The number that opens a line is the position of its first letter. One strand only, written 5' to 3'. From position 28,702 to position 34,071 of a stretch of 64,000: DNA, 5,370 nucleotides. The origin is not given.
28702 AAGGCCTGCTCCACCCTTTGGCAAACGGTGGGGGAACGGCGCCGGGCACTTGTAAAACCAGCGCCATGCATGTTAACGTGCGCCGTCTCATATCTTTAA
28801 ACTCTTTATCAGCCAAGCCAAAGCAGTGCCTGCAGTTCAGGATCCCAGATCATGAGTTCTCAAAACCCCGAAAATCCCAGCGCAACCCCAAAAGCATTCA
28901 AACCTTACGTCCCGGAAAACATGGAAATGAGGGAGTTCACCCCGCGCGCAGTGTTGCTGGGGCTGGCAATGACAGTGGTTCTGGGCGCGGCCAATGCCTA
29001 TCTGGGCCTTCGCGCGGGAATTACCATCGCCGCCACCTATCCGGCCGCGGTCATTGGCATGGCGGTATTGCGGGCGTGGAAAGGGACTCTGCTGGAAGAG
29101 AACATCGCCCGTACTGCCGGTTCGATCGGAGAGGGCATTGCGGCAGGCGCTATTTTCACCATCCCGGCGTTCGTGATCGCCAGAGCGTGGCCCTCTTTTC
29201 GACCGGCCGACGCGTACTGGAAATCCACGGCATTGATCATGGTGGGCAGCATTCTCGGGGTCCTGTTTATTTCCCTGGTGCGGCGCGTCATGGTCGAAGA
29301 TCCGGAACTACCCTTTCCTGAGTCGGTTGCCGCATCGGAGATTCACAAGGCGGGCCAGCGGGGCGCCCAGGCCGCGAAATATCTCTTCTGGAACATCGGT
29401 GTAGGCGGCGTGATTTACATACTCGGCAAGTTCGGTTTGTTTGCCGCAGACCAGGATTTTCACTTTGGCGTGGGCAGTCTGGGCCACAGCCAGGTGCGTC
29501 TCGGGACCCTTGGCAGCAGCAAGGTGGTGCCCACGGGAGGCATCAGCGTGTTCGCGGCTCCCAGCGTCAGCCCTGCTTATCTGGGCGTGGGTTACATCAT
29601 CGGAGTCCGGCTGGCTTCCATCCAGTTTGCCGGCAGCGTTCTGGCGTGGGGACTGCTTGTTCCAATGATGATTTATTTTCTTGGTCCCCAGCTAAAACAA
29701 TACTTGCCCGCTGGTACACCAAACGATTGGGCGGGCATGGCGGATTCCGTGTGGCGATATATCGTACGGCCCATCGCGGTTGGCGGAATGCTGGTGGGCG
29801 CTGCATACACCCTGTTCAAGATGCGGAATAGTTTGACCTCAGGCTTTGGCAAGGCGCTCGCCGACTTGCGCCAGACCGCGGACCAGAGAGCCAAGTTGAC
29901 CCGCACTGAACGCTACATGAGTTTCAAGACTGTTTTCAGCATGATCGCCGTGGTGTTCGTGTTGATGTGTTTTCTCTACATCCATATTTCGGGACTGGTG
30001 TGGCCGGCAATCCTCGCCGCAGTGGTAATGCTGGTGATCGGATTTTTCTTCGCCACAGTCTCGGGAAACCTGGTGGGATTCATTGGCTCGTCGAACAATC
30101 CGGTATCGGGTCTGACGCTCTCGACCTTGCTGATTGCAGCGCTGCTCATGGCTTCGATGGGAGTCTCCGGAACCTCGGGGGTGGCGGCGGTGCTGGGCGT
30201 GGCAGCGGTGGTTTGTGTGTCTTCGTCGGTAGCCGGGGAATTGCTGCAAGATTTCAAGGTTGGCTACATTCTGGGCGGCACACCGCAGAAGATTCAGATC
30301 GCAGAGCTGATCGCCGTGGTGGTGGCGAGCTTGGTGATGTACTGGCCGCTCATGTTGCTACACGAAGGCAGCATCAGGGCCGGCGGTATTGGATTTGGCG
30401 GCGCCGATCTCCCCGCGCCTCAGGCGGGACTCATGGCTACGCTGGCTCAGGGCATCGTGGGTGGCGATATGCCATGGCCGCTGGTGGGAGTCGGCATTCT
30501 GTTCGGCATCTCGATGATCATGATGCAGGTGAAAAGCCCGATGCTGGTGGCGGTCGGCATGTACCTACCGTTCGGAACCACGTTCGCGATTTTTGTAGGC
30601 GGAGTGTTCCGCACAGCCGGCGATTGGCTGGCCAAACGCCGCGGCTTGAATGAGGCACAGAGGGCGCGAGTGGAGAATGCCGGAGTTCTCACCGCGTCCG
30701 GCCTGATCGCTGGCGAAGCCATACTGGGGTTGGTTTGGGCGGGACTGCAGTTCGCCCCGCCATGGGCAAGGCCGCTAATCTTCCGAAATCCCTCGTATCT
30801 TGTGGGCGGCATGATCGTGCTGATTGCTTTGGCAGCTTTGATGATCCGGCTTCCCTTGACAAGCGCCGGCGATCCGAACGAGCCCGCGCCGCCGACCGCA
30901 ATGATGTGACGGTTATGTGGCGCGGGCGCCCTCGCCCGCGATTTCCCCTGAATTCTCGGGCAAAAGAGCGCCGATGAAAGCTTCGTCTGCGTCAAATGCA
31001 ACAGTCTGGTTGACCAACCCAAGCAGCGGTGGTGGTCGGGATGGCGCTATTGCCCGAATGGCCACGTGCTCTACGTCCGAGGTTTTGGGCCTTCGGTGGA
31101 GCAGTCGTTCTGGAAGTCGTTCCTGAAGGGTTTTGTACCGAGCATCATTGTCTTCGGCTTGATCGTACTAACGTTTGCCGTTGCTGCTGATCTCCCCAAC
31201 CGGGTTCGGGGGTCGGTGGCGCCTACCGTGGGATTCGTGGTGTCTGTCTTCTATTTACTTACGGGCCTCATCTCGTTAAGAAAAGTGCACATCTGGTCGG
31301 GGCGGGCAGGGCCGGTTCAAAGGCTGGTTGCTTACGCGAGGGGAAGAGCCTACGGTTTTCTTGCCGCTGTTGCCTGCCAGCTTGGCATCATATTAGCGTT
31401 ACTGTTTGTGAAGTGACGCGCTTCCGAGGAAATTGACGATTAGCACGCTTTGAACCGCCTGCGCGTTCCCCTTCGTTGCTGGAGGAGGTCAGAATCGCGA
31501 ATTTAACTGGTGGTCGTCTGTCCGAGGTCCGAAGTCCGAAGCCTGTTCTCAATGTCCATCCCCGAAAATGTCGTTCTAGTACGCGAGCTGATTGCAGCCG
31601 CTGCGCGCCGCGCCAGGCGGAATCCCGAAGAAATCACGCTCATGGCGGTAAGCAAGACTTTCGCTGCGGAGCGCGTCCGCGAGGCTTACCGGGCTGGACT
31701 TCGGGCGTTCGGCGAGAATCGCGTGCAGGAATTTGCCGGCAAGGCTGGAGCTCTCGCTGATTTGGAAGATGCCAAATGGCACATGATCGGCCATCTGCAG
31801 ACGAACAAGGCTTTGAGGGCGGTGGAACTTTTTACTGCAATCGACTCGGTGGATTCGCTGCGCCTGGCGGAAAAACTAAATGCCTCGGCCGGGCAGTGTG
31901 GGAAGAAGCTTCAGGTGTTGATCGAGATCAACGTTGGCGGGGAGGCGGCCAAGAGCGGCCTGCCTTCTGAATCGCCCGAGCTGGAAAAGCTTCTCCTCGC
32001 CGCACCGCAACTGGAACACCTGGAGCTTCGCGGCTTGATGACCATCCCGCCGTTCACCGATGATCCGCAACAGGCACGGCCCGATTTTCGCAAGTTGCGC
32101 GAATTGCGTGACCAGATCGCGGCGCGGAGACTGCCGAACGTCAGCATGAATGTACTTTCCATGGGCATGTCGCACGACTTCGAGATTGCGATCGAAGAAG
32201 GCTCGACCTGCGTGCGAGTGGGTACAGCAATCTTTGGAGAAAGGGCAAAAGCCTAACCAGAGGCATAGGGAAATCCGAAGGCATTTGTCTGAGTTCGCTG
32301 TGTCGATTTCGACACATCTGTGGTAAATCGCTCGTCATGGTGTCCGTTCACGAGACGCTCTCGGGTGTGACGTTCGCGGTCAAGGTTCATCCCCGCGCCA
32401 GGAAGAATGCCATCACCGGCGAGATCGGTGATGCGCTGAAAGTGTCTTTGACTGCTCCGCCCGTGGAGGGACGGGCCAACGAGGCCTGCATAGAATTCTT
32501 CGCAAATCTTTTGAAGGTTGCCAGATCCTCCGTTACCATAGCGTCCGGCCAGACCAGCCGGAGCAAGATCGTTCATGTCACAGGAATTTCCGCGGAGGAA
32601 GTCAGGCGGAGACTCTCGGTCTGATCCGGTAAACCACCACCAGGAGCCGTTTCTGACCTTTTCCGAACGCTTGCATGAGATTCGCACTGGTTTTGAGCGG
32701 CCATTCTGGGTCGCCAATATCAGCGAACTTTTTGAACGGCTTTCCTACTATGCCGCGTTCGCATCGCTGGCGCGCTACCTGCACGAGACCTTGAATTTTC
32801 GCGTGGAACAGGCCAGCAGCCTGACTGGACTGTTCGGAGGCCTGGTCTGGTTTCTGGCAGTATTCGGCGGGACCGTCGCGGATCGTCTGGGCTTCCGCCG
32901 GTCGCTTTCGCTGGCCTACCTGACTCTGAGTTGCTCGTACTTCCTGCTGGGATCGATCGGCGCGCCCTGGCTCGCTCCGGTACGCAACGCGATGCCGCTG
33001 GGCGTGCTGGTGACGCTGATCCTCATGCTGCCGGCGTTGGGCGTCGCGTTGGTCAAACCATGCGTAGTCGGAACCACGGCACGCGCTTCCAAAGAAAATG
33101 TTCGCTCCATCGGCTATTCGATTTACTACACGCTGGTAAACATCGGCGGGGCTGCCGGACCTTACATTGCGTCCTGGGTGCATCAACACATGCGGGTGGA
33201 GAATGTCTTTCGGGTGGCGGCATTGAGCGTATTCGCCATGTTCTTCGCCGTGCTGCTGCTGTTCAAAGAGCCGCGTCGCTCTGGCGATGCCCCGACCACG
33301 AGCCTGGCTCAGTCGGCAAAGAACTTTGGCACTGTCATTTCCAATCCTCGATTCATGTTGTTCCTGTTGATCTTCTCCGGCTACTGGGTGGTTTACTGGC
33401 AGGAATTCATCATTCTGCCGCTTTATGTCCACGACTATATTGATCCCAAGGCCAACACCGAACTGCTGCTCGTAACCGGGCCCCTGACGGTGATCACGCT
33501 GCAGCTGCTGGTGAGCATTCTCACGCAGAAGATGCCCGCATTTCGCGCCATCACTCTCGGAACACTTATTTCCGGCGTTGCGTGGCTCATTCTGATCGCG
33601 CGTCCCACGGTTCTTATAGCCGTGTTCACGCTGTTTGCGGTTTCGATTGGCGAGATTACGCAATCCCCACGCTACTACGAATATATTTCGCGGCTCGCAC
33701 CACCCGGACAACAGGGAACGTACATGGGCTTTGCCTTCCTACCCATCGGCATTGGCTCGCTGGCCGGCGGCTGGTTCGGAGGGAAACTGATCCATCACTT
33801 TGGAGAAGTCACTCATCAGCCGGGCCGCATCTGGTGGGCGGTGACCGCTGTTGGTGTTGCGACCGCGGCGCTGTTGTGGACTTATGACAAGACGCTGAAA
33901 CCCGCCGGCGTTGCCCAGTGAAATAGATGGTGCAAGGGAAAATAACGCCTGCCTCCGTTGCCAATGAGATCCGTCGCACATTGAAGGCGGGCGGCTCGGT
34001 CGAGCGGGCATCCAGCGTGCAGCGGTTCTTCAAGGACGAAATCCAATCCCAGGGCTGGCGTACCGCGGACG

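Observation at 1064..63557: One architecture in at least seven sequence families: intergenic arrays of degenerate 7-nt repeats arranged as inverted arms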

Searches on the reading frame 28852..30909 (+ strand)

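Call 35: search_protein_families(library=pfam, proteins=[window:28852-30909:+], max_evalue=0.001)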
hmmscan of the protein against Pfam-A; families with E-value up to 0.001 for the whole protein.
window:28852-30909:+ (685 aa): 1 family
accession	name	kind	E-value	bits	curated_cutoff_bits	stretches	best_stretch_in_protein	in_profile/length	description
PF03169.20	OPT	-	2.3e-89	301.2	25.8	1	28-630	1-620/623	OPT oligopeptide transporter protein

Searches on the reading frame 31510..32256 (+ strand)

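Call 35: search_protein_families(library=pfam, proteins=[window:31510-32256:+], max_evalue=0.001)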
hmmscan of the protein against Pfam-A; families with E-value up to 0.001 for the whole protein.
window:31510-32256:+ (248 aa): 1 family
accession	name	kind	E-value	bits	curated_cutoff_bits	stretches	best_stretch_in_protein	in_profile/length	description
PF01168.26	Ala_racemase_N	-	6.8e-23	82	24.1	1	33-245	11-219/220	Alanine racemase, N-terminal domain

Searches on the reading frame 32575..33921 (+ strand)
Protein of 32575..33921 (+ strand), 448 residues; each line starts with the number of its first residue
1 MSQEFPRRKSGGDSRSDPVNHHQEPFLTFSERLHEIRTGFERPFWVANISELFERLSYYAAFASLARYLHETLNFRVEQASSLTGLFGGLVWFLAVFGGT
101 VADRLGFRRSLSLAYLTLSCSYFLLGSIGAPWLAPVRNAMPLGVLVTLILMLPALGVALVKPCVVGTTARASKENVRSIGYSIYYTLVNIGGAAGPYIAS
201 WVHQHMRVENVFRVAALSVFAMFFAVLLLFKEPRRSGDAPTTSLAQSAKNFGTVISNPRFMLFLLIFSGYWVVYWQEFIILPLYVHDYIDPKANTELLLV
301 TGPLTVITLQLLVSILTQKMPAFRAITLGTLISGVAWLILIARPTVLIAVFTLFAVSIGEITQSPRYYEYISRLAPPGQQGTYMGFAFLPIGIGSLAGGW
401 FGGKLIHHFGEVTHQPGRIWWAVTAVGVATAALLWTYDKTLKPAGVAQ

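Call 50: search_protein_families(library=pfam, proteins=[window:32575-33921:+], max_evalue=0.001)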
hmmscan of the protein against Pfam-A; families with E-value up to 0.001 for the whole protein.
window:32575-33921:+ (448 aa): 5 families
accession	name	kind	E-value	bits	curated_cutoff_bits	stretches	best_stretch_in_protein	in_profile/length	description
PF07690.21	MFS_1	-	1.8e-27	96.6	33.4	2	53-287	7-230/347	Major Facilitator Superfamily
PF00083.30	Sugar_tr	-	9e-08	31.9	22.3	1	38-230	250-437/452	Sugar (and other) transporter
PF00854.27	PTR2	-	2.1e-07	30.6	27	1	148-228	37-117/392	POT family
PF03092.22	BT1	-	2.2e-05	23.8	22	1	64-429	11-401/432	BT1 family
PF13347.12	MFS_2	-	0.00018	20.7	27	1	215-357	179-324/427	MFS/sugar transport protein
